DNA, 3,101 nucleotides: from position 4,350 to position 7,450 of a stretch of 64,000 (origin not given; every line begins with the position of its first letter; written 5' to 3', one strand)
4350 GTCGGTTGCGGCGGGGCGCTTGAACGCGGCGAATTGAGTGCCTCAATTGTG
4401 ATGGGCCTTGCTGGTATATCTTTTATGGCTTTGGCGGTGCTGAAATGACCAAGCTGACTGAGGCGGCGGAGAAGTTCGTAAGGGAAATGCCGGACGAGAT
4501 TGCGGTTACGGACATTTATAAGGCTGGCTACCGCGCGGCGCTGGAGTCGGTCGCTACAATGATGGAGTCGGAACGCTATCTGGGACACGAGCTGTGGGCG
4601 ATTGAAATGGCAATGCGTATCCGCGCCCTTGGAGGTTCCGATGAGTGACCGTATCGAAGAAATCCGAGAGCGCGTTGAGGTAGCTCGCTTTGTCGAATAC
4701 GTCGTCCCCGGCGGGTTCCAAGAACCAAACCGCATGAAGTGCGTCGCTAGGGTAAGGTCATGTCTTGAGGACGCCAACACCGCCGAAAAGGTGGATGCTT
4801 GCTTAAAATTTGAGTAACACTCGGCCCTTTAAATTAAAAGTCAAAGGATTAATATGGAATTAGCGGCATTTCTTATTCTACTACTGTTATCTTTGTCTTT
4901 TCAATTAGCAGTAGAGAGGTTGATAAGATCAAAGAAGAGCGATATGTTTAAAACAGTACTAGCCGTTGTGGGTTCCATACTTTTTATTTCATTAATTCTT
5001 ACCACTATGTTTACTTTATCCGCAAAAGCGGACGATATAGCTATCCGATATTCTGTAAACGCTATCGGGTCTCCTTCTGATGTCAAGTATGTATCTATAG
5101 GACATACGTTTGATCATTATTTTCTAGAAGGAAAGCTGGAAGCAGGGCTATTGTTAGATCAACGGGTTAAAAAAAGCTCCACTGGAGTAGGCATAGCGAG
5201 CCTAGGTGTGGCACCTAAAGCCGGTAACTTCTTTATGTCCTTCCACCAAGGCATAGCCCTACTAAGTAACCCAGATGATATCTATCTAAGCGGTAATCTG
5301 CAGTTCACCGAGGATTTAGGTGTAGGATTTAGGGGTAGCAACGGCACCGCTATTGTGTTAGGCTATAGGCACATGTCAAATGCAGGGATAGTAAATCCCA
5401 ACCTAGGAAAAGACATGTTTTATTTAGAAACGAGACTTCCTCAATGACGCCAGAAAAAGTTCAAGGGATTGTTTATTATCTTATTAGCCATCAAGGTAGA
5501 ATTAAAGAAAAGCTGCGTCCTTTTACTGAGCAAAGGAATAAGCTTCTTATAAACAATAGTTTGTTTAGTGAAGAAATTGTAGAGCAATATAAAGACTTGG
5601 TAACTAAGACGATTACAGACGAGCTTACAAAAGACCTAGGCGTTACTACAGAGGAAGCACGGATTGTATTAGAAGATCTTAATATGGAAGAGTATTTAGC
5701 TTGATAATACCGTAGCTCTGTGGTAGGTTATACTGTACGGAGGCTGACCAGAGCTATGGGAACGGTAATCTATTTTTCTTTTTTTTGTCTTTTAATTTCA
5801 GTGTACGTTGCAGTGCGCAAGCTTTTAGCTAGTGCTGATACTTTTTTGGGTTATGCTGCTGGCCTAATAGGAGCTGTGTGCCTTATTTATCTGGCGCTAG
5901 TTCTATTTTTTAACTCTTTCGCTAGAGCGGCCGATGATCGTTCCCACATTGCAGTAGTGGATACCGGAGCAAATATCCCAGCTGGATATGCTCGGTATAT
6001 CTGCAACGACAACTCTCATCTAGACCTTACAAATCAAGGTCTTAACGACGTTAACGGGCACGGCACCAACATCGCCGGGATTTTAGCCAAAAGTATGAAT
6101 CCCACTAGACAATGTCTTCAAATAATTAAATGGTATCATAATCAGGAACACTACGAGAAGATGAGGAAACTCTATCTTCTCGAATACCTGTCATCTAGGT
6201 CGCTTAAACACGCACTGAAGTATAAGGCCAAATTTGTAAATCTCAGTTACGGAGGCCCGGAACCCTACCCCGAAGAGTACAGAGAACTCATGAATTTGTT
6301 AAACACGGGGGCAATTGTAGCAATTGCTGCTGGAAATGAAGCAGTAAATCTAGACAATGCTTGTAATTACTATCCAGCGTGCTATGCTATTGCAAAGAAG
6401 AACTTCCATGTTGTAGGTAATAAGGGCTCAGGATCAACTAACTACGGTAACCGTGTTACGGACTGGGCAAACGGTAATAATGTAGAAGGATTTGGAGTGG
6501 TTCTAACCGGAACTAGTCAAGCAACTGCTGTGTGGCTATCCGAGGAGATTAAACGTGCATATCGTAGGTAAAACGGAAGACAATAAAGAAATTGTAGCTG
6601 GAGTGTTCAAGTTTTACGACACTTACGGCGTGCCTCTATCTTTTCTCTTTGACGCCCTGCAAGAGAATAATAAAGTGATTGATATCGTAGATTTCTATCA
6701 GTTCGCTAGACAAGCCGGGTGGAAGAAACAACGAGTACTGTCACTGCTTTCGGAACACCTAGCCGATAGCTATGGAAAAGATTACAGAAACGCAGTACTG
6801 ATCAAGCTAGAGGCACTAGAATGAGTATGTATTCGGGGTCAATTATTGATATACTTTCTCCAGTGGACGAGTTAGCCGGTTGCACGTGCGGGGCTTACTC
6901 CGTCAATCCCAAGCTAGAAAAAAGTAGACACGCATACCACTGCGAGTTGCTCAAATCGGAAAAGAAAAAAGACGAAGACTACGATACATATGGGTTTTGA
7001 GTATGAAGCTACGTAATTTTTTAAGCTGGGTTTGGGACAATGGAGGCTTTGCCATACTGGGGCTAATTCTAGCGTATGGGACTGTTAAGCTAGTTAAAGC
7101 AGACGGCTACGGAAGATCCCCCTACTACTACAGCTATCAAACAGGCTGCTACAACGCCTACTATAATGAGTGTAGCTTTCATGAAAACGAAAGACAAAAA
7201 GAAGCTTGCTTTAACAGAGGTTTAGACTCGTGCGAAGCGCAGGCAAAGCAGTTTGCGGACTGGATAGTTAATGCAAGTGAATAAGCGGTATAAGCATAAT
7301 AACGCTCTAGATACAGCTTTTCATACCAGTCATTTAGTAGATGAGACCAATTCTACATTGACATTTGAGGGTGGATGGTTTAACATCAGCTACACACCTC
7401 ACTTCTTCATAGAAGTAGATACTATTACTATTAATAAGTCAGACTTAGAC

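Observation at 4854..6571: Outer-membrane remodelling moron cluster: PagL-like lipid A deacylase plus membrane-anchored mini-subtilase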

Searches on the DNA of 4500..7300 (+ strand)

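Call 6: search_dna_similar(query=window:4500-7300:+, collection=phages, mode=near, max_rows=20)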
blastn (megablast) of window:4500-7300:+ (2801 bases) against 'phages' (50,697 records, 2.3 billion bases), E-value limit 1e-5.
No match.

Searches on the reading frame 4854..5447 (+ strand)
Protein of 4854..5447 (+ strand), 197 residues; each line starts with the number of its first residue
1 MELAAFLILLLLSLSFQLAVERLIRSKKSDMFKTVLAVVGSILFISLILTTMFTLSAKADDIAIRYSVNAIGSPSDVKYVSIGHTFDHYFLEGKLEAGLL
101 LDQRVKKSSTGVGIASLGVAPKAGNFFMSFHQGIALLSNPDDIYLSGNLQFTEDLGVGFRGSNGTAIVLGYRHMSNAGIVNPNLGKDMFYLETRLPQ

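Call 3: search_protein_families(library=pfam, proteins=[window:4854-5447:+], max_evalue=1)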
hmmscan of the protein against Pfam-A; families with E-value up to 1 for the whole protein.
window:4854-5447:+ (197 aa): 1 family
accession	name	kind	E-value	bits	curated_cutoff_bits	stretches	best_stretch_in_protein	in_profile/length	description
PF09411.16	PagL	-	1.1e-10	42.3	23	1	106-191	41-131/136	Lipid A 3-O-deacylase (PagL)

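Call 4: search_protein_families(library=phrogs, proteins=[window:4854-5447:+], max_evalue=0.01)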
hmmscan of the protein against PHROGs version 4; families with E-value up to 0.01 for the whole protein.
window:4854-5447:+ (197 aa): 0 families

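Call 5: search_protein_families(library=ncbifam, proteins=[window:4854-5447:+], max_evalue=1)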
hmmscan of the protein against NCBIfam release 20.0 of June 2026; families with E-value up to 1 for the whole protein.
window:4854-5447:+ (197 aa): 2 families
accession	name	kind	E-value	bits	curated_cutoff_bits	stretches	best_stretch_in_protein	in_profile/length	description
TIGR00932.1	2a37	subfamily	0.052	13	238.3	1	7-58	51-102/275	monovalent cation:proton antiporter-2 (CPA2) family protein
TIGR01297.1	CDF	superfamily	0.092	12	82.35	1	4-60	78-134/285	cation diffusion facilitator family transporter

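Call 7: search_dna_similar(query=window:4854-5447:+, collection=phages, mode=protein, max_rows=30, max_evalue=0.001)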
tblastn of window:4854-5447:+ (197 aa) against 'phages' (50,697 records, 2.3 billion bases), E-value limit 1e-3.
No match.

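Call 12: search_solved_structures(query=window:4854-5447:+, max_evalue=10, show_alignments=3)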
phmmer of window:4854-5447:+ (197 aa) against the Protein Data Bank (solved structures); distinct sequences matched with E-value up to 10: 1.
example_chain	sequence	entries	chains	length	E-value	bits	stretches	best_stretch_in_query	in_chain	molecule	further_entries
2erv_A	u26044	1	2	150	0.00084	22.2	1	132-196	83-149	hypothetical protein Paer03002360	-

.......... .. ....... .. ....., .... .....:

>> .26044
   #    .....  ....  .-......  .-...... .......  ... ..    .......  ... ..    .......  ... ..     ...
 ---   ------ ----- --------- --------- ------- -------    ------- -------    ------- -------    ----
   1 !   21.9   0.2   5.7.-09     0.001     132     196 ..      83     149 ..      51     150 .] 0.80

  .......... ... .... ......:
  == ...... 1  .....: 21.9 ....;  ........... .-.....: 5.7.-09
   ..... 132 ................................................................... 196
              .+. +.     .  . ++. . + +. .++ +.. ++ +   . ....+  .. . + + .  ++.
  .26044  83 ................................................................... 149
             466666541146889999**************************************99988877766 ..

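Call 14: find_homologous_proteins(query=window:4944-5447:+, max_evalue=0.001)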
Query window:4944-5447:+ (167 aa): 7 proteins with E <= 0.001 among 214 candidates.
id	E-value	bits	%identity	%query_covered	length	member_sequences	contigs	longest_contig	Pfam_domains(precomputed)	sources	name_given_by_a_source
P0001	1.2e-102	358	100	100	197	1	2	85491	PF09411.17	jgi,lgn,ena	-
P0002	7.3e-56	206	63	96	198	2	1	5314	PF09411.17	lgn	-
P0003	2.1e-55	205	60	96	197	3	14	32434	PF09411.17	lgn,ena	-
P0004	1.2e-53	199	59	98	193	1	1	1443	PF09411.17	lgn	-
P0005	7.3e-53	196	59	95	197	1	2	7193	PF09411.17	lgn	-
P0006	2.0e-52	195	58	98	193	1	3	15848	PF09411.17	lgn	-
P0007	1.8e-51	192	58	95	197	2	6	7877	PF09411.17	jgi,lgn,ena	jgi:hypothetical protein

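Call 15: find_related_loci(query=window:4944-5447:+, collection=viral_contigs, flank=8000)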
Query window:4944-5447:+ (167 aa) in viral_contigs; peptide patterns used: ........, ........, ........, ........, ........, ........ (x = any residue, [..] = any of these).
7 stretches matched a pattern, but none encodes a relative of the query by tblastn (E <= 1e-3).

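Call 17: find_encoding_contigs(protein=P0003, flank=10000, max_places=4)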
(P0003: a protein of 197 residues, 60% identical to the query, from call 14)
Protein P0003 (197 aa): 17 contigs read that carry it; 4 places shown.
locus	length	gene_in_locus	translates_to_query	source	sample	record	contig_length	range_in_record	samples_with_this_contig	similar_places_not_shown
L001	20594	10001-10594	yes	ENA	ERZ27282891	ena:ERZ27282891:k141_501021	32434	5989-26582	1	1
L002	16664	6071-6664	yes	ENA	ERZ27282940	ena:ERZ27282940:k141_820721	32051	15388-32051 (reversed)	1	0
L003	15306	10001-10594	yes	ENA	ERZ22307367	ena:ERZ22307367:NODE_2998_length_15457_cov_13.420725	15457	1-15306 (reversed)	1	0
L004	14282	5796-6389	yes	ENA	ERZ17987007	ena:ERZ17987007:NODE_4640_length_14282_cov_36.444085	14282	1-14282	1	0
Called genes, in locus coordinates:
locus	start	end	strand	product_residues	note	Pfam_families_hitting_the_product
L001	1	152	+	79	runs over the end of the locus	-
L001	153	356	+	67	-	-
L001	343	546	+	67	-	-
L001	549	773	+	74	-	-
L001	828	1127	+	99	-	PF27050:Phage_P22_Y8K6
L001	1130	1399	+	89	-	-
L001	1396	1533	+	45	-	-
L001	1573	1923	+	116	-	PF21095:CarD_C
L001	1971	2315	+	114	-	-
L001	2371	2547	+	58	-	-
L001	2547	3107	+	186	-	PF00589:Phage_integrase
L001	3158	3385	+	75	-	-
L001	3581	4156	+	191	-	-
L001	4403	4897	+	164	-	-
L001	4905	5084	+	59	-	-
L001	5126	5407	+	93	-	-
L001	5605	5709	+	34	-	-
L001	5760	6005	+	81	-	-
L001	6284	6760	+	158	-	-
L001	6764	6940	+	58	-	-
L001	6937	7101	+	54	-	-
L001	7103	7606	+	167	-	-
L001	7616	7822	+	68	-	-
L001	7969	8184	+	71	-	-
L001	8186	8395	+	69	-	-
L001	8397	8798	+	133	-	PF01464:SLT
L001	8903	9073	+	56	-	-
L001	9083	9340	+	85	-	-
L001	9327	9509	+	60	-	-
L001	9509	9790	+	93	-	-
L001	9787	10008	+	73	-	-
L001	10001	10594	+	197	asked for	PF09411:PagL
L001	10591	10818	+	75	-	-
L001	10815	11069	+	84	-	-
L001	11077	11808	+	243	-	PF00082:Peptidase_S8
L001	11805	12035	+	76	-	-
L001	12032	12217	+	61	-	-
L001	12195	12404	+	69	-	-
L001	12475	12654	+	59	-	-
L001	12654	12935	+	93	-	-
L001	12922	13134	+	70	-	-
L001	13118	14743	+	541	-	PF02867:Ribonuc_red_lgC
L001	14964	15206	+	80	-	-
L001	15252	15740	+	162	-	PF03013:Pyr_excise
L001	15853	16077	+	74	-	-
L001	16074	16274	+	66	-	-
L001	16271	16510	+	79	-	-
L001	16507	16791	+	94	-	-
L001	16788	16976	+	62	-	-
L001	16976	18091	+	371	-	PF12705:PDDEXK_1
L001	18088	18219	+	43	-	-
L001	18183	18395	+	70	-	-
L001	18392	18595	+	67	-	-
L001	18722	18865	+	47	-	-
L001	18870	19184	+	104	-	PF21805:Imm5_like (weak)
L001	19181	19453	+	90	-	-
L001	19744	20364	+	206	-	PF02511:Thy1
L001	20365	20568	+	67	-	-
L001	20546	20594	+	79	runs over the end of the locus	-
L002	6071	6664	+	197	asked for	PF09411:PagL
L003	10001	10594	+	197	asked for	PF09411:PagL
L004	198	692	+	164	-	-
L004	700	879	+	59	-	-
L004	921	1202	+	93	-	-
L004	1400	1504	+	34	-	-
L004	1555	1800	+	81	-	-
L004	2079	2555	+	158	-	-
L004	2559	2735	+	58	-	-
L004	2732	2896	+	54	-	-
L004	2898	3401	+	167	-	-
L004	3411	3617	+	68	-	-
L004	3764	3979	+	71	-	-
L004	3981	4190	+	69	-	-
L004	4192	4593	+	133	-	PF01464:SLT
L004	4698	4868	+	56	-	-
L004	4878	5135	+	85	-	-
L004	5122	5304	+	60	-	-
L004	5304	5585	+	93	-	-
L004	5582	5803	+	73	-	-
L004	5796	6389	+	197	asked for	PF09411:PagL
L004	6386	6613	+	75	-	-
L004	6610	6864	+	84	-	-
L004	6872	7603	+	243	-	PF00082:Peptidase_S8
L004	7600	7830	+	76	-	-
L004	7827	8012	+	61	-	-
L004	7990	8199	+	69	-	-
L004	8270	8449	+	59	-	-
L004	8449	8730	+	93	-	-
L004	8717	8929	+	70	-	-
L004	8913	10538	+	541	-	PF02867:Ribonuc_red_lgC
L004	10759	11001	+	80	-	-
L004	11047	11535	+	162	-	PF03013:Pyr_excise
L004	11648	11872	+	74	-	-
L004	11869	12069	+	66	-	-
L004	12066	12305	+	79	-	-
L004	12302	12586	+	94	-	-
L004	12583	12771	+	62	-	-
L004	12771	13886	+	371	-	PF12705:PDDEXK_1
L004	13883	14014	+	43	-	-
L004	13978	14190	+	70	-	-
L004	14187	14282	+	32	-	?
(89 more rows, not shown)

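Call 20: find_encoding_contigs(protein=P0001, flank=1000, max_places=3)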
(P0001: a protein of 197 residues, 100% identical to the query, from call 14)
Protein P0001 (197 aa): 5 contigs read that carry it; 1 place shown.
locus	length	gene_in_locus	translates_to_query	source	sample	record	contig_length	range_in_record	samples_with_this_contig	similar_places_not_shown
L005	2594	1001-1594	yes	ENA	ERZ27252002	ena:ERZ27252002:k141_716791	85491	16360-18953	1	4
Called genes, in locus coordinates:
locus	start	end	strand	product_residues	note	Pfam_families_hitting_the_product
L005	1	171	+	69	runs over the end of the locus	-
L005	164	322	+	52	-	-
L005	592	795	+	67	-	-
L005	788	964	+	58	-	-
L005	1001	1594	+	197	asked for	PF09411:PagL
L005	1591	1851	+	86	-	-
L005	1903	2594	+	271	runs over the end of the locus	PF00082:Peptidase_S8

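Call 26: search_protein_families(library=pfam, proteins=[L001:10591-10818:+, L001:10815-11069:+], max_evalue=1)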
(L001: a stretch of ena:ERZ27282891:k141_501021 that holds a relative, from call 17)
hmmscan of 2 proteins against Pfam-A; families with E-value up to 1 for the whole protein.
L001:10591-10818:+ (75 aa): 1 family
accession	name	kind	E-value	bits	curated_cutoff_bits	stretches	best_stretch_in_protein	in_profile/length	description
PF04644.17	Motilin_ghrelin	-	0.1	13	23.2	1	60-75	10-25/28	Motilin/ghrelin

L001:10815-11069:+ (84 aa): 1 family
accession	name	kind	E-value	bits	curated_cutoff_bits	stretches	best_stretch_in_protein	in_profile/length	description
PF18320.6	Csc2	-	0.11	12.1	25.5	1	7-78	216-285/298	Csc2 Crispr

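Call 97: search_protein_families(library=padloc, proteins=[window:4854-5447:+], max_evalue=0.01)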
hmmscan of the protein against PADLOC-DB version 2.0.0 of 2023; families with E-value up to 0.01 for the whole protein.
window:4854-5447:+ (197 aa): 0 families
